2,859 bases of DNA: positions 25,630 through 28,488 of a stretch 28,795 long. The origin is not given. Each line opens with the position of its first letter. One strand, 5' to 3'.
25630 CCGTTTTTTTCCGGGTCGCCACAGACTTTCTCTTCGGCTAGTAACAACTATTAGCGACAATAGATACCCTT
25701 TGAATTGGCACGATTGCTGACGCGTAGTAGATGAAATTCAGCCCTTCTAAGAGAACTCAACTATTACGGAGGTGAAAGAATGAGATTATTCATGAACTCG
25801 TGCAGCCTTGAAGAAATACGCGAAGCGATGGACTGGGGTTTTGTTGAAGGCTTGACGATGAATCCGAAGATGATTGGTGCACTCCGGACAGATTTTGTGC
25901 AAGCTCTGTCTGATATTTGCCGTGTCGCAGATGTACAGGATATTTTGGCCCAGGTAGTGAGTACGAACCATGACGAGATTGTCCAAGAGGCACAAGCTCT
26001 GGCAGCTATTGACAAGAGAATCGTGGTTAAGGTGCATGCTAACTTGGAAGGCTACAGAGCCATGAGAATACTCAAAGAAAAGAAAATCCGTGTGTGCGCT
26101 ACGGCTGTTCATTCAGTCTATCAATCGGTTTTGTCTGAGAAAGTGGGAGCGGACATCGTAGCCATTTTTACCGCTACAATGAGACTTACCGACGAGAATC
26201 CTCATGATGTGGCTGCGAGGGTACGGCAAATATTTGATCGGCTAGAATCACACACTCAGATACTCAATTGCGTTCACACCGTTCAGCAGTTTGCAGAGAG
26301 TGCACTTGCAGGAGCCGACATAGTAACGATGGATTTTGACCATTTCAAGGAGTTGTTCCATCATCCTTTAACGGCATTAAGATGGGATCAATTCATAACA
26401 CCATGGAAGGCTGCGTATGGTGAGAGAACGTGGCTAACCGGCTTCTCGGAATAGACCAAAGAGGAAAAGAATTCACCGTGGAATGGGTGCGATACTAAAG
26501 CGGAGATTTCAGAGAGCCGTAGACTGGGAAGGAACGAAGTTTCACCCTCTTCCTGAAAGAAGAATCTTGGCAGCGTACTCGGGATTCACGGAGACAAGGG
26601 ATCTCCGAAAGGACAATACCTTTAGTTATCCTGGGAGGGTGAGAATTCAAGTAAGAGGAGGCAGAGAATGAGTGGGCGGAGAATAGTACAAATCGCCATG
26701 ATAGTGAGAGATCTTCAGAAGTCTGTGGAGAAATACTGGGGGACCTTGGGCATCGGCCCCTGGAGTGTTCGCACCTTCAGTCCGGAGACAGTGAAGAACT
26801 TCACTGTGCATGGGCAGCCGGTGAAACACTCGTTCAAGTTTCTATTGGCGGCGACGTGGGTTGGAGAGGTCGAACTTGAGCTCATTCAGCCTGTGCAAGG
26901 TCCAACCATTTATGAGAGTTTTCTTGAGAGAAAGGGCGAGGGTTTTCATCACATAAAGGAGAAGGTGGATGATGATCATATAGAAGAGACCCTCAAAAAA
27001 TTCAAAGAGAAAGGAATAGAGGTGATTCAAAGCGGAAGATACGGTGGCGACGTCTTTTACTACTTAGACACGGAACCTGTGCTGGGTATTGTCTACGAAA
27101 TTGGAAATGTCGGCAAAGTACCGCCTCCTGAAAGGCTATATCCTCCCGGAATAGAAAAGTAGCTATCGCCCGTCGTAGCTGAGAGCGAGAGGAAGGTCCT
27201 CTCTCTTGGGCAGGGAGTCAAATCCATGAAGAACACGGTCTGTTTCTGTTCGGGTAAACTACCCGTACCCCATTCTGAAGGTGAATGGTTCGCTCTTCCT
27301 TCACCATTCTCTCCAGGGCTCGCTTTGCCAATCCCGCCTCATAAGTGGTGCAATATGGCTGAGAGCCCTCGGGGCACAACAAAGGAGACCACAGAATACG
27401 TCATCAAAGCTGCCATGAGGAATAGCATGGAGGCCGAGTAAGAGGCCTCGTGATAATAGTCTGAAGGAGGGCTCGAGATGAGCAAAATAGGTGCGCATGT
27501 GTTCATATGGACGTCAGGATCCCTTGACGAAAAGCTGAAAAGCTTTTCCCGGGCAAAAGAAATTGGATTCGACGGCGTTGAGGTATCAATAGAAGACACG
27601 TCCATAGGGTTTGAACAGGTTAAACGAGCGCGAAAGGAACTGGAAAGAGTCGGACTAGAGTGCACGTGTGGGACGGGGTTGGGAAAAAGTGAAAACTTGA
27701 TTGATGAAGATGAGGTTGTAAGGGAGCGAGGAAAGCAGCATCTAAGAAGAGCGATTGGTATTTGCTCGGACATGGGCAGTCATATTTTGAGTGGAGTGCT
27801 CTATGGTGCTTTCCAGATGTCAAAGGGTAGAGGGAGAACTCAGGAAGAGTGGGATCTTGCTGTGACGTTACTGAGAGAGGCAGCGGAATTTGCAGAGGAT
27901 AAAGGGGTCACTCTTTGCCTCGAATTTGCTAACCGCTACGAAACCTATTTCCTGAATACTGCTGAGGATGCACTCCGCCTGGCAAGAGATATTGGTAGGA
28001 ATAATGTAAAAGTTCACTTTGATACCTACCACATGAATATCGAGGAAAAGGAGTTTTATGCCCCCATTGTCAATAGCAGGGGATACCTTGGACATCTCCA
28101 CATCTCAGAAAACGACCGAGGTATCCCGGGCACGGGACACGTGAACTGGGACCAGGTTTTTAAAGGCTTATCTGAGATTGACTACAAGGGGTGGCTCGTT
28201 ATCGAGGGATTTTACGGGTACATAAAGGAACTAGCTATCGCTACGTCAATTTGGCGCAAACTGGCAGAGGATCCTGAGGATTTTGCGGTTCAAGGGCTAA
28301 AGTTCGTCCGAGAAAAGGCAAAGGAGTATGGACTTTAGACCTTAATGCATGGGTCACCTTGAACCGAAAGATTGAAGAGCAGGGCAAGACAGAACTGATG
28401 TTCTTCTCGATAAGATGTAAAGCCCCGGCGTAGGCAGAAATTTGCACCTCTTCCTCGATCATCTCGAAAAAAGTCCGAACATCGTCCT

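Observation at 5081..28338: Apparently kinase-free catabolic island for an unusual sugar or sugar acid: candidate undescribed pathway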

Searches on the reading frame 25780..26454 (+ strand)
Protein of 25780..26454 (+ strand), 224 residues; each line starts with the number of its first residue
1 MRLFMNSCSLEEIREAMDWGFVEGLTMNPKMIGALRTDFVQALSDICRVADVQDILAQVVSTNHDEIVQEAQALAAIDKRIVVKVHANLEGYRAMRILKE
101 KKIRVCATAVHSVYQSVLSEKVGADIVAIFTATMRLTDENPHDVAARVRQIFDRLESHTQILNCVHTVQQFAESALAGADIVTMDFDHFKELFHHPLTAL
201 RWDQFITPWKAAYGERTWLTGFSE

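Call 4: search_protein_families(library=pfam, proteins=[window:25780-26454:+])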
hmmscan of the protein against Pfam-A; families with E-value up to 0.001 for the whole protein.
window:25780-26454:+ (224 aa): 1 family
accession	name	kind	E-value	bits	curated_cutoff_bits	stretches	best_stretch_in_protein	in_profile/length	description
PF00923.25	TAL_FSA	-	1.5e-24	87.3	27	1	4-198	2-238/285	Transaldolase/Fructose-6-phosphate aldolase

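Call 8: search_protein_families(library=ncbifam, proteins=[window:25780-26454:+], max_evalue=0.00001)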
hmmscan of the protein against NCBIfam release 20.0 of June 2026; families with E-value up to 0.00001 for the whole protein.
window:25780-26454:+ (224 aa): 4 families
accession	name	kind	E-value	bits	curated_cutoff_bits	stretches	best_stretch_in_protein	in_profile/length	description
TIGR00875.1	fsa_talC_mipB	equivalog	4.1e-40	137.5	245.95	1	1-212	1-212/213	fructose-6-phosphate aldolase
NF009299.0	PRK12656.1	equivalog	1.3e-28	100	214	1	1-216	1-220/222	fructose-6-phosphate aldolase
NF009296.0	PRK12653.1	subfamily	9.7e-28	97.4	306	1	1-216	1-218/220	fructose-6-phosphate aldolase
TIGR02134.1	transald_staph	equivalog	5.5e-06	26.2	281.95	1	2-190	7-204/236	transaldolase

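Call 28: find_related_loci(query=window:25780-26454:+, collection=metagenome_contigs, flank=10000)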
Query window:25780-26454:+ (224 aa) in metagenome_contigs; peptide patterns used: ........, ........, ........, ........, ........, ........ (x = any residue, [..] = any of these).
200 stretches matched a pattern, but none encodes a relative of the query by tblastn (E <= 1e-3).

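Call 76: search_solved_structures(query=window:25780-26454:+, max_evalue=0.00001, show_alignments=3)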
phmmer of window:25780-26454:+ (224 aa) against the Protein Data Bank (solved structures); distinct sequences matched with E-value up to 0.00001: 26.
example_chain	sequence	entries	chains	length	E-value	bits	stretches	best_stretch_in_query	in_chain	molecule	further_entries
1vpx_A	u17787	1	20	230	4.6e-33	118.2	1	1-211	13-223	PROTEIN (Transaldolase (EC 2.2.1.2))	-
6ys0_A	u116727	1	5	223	4.2e-26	95.5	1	1-211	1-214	Probable transaldolase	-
6yrm_A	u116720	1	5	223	4.2e-26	95.5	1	1-211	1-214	Probable transaldolase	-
3s0c_A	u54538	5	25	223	4.2e-26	95.5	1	1-211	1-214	Probable transaldolase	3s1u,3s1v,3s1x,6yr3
6yrt_A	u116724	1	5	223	4.2e-26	95.5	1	1-211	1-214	Transaldolase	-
4xz9_A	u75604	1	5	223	4.3e-26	95.5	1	1-211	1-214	Probable transaldolase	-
6yre_A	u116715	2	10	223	1.5e-25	93.7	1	1-211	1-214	Probable transaldolase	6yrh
3r8r_A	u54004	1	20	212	1.6e-25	93.6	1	2-210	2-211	Transaldolase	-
3s1w_A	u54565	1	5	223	2.9e-25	92.7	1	1-211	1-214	Probable transaldolase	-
1wx0_A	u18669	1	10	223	2.3e-23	86.6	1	1-210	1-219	transaldolase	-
9ui2_A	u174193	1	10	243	3.2e-23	86.1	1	1-210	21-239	Probable transaldolase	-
9v4b_A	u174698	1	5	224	5.2e-18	69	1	1-215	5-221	Fructose-6-phosphate aldolase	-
8bc3_A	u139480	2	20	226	8.2e-16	61.9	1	1-212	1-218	BmSF-TAL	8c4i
8bc4_A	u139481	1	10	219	1.3e-15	61.2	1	1-209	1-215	Transaldolase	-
9lkp_A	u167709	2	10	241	2.6e-15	60.2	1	2-215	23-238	Fructose-6-phosphate aldolase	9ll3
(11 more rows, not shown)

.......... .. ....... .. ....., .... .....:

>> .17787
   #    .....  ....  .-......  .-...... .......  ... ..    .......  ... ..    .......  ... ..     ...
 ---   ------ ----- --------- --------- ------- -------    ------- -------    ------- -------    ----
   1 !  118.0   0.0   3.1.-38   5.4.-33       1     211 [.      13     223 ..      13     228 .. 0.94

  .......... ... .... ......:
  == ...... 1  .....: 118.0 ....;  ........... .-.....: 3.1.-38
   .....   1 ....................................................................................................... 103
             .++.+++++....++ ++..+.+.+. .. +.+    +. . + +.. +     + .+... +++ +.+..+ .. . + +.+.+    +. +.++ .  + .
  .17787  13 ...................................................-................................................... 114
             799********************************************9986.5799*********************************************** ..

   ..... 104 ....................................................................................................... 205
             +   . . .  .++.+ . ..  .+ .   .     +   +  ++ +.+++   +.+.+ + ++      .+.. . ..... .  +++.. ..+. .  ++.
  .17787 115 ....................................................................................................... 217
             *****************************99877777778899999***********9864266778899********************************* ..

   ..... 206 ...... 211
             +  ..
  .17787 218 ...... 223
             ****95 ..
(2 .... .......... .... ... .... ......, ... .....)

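Call 96: search_protein_representatives(protein=window:25780-26454:+)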
Query: 224 residues. Proteins with E-value up to 0.001 (for the whole library): 2332; up to 1e-10: 643; up to 1e-30: 3. The best 150 are listed.
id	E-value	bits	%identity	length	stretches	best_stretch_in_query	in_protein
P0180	5.6e-80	284.6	55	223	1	1-224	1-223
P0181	2.7e-58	213.8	46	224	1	1-223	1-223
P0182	1.9e-36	142.4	35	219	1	1-219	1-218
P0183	4.3e-29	118.4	36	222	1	1-211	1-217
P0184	4.4e-29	118.3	36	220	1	1-211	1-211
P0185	2.6e-28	115.8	32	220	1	1-212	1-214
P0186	1.2e-27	113.6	34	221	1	1-206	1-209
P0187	2.6e-27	112.5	39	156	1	27-180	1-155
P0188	4.0e-27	111.9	33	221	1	1-212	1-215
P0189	2.4e-26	109.4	30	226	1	1-222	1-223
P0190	4.3e-26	108.6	32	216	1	1-212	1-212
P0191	8.1e-26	107.7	32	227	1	1-223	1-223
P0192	1.7e-25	106.6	32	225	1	1-218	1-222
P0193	1.7e-25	106.6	36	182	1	55-218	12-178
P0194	2.2e-25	106.3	33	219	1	1-212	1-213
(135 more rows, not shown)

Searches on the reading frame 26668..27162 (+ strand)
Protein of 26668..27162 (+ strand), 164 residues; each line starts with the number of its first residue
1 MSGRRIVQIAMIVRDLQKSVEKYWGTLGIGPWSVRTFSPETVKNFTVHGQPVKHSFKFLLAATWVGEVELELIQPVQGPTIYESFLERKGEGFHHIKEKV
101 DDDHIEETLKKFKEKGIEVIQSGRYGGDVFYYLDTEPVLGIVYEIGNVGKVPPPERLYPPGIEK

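Call 6: search_protein_families(library=pfam, proteins=[window:26668-27162:+], max_evalue=0.1)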
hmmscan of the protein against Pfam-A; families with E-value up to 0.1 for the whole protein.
window:26668-27162:+ (164 aa): 3 families
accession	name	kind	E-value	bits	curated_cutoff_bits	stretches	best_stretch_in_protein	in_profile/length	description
PF13669.12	Glyoxalase_4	-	2.5e-14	53.9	27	1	8-127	2-101/109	Glyoxalase/Bleomycin resistance protein/Dioxygenase superfamily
PF00903.31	Glyoxalase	-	0.00014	22.6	20.6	1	5-137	1-114/121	Glyoxalase/Bleomycin resistance protein/Dioxygenase superfamily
PF03979.19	Sigma70_r1_1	-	0.02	15.3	22.5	1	98-122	32-56/81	Sigma-70 factor, region 1.1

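Call 8: search_protein_families(library=ncbifam, proteins=[window:26668-27162:+], max_evalue=0.00001)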
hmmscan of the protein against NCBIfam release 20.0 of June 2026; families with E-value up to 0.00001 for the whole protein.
window:26668-27162:+ (164 aa): 1 family
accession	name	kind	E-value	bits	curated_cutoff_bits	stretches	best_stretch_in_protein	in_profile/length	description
TIGR03081.1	metmalonyl_epim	equivalog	3.7e-11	43.7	114.95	1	7-124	3-104/129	methylmalonyl-CoA epimerase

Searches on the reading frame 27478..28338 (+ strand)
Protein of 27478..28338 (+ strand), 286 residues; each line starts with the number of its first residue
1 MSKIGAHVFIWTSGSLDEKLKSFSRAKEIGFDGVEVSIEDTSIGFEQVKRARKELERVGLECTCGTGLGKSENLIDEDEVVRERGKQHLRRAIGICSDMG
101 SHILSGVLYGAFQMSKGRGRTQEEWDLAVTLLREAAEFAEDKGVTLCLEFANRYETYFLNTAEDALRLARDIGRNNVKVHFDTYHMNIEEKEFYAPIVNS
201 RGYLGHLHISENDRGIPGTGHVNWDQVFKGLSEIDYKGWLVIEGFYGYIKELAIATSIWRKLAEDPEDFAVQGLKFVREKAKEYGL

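Call 6: search_protein_families(library=pfam, proteins=[window:27478-28338:+], max_evalue=0.1)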
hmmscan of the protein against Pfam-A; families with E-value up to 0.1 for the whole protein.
window:27478-28338:+ (286 aa): 2 families
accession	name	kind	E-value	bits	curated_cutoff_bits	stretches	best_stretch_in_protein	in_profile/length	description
PF01261.30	AP_endonuc_2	-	6e-45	154.3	31.1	1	23-276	1-245/249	Xylose isomerase-like TIM barrel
PF02679.21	ComA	-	0.0085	16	25.2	0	23-82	88-149/243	(2R)-phospho-3-sulfolactate synthase (ComA)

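Call 8: search_protein_families(library=ncbifam, proteins=[window:27478-28338:+], max_evalue=0.00001)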
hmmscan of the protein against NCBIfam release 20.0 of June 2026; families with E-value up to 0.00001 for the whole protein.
window:27478-28338:+ (286 aa): 11 families
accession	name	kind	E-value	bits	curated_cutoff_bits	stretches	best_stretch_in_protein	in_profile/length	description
NF051856.1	PsicseEpim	equivalog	5e-57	193.9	300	1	3-268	2-269/287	D-psicose 3-epimerase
NF041099.2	keto_glucon_epim_IolO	equivalog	3.1e-43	148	300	1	20-243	24-245/269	5-keto-L-gluconate epimerase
TIGR03234.1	OH-pyruv-isom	equivalog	3.2e-28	98.7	353.45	1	21-243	18-239/254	hydroxypyruvate isomerase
NF043033.1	OxoTetrIsom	equivalog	1.7e-20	73.9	325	1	102-243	103-236/251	2-oxo-tetronate isomerase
NF007444.0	PRK09997.1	equivalog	1.1e-19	71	465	1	124-243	118-240/258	hydroxypyruvate isomerase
NF009688.0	PRK13209.1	subfamily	1.9e-13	50.1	317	1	21-282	25-278/286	L-ribulose-5-phosphate 3-epimerase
TIGR04379.1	myo_inos_iolE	equivalog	1.4e-12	47.8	290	1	216-244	238-266/290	myo-inosose-2 dehydratase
NF009689.0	PRK13210.1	subfamily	8.1e-12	44.9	200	1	23-248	23-260/286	L-ribulose-5-phosphate 3-epimerase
NF007360.0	PRK09856.1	equivalog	1.4e-09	37.9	305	1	22-252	18-256/276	fructoselysine 3-epimerase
TIGR00542.1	hxl6Piso_put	equivalog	2.5e-08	33.6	272.15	1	24-245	23-250/279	L-ribulose-5-phosphate 3-epimerase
NF007441.0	PRK09989.1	equivalog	5.1e-08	33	412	1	152-243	148-240/258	HPr family phosphocarrier protein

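Call 27: find_encoding_contigs(protein=window:27478-28338:+, flank=10000, max_places=4)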
Protein window:27478-28338:+ (286 aa): 2 contigs read that carry it; 1 place shown.
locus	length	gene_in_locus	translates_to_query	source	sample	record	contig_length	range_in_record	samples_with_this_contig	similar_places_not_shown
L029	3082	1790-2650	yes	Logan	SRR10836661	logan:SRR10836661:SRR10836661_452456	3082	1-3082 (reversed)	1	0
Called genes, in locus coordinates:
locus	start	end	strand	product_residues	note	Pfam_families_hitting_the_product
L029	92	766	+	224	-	PF00923:TAL_FSA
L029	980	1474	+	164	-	PF13669:Glyoxalase_4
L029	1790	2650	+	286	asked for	PF01261:AP_endonuc_2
